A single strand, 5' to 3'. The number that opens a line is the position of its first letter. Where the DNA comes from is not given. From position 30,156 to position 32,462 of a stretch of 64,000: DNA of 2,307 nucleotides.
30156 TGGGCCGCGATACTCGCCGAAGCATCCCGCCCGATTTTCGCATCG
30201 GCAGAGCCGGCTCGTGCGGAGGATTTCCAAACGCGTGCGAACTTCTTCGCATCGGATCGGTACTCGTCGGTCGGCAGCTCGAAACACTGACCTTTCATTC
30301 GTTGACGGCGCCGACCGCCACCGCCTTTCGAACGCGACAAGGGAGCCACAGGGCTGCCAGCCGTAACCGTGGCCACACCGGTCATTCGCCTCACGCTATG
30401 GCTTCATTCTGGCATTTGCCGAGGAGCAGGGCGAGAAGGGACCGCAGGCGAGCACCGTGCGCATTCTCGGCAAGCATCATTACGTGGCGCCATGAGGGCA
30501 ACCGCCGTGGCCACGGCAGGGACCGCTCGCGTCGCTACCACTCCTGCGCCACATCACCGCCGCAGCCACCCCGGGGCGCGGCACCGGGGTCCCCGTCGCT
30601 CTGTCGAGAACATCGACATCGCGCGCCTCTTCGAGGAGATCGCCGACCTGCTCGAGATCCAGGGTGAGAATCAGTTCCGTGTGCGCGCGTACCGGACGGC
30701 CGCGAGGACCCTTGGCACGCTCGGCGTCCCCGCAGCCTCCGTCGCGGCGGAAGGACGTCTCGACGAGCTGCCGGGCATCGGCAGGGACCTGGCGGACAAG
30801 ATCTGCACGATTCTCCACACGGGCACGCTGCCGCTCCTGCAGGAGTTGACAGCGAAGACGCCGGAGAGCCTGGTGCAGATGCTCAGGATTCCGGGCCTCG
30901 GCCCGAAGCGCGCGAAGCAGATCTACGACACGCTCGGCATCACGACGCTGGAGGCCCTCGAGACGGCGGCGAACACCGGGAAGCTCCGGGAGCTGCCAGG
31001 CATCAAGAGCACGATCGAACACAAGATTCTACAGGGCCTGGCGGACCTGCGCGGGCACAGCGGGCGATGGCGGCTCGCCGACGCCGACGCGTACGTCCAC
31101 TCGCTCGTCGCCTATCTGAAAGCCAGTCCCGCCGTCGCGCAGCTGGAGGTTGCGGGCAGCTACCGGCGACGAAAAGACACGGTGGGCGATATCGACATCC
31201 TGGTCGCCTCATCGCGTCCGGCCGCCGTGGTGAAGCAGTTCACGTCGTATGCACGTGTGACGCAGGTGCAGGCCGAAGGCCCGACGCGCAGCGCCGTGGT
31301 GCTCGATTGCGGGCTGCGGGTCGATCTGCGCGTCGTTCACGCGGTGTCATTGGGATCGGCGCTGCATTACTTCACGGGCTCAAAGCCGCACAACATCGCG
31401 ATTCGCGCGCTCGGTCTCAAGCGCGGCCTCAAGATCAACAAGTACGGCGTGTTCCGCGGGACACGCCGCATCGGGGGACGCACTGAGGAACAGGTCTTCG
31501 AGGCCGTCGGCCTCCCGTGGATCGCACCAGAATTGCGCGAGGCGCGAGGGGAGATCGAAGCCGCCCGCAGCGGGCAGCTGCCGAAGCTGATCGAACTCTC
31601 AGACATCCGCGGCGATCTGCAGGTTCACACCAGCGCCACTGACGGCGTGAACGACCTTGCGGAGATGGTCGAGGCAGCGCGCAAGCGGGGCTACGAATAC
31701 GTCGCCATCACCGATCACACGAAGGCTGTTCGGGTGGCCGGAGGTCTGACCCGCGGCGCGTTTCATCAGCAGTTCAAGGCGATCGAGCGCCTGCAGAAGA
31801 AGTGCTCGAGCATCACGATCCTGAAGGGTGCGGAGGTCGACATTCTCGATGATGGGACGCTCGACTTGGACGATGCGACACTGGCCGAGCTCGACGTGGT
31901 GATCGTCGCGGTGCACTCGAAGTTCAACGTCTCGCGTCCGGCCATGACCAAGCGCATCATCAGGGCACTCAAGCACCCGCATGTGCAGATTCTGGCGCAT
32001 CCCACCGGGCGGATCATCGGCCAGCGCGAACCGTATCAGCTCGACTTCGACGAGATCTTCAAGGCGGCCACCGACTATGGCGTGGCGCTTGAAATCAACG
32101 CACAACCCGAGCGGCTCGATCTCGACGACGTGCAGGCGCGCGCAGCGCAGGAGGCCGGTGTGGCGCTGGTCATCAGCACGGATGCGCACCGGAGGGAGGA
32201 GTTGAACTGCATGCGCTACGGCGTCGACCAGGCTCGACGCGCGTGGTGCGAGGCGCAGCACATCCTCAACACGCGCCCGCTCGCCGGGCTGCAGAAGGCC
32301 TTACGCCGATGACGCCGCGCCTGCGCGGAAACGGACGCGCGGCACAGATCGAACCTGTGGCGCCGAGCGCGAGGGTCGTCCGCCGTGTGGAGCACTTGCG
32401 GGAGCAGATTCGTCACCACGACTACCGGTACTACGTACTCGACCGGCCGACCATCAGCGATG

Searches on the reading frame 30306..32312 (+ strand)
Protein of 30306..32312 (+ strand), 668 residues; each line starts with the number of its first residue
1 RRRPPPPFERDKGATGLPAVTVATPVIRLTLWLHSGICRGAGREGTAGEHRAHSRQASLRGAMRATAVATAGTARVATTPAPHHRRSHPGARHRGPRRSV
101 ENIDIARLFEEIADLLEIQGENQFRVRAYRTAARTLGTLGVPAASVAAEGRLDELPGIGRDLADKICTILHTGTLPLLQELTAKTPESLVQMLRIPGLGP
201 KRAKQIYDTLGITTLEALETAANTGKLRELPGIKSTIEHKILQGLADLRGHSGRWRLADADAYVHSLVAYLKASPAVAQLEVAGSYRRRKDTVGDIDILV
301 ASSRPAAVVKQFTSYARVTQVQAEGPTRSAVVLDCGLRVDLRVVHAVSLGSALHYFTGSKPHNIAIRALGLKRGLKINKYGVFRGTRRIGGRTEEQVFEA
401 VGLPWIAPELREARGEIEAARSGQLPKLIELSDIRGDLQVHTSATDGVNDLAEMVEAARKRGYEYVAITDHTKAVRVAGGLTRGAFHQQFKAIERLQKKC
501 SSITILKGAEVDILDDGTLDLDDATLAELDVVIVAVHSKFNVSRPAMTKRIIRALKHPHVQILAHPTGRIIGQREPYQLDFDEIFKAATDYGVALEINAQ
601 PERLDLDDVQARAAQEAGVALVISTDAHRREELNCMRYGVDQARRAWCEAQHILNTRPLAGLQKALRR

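Call 20: search_protein_families(library=pfam, proteins=[window:30306-32312:+], max_evalue=0.001)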
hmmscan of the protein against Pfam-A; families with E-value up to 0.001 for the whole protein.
window:30306-32312:+ (668 aa): 7 families
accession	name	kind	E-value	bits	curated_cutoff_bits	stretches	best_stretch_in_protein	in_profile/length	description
PF14716.13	HHH_8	-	6.6e-22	78.1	30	1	102-175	3-73/73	Helix-hairpin-helix domain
PF14791.11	DNA_pol_B_thumb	-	9e-22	77.2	25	1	352-412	1-63/63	DNA polymerase beta thumb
PF14520.12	HHH_5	-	5e-14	53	27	1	192-247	4-57/57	Helix-hairpin-helix domain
PF02811.25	PHP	-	1.4e-10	42.2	26.4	1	437-599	1-163/164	PHP domain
PF14792.12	DNA_pol_B_palm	-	2.8e-06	28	25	1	271-306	21-53/113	DNA polymerase beta palm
PF01876.22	RNase_P_p30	-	3.3e-05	23.9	35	0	438-598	3-144/214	RNase P subunit p30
PF00633.29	HHH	-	0.00043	20.4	24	0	191-208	12-29/30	Helix-hairpin-helix motif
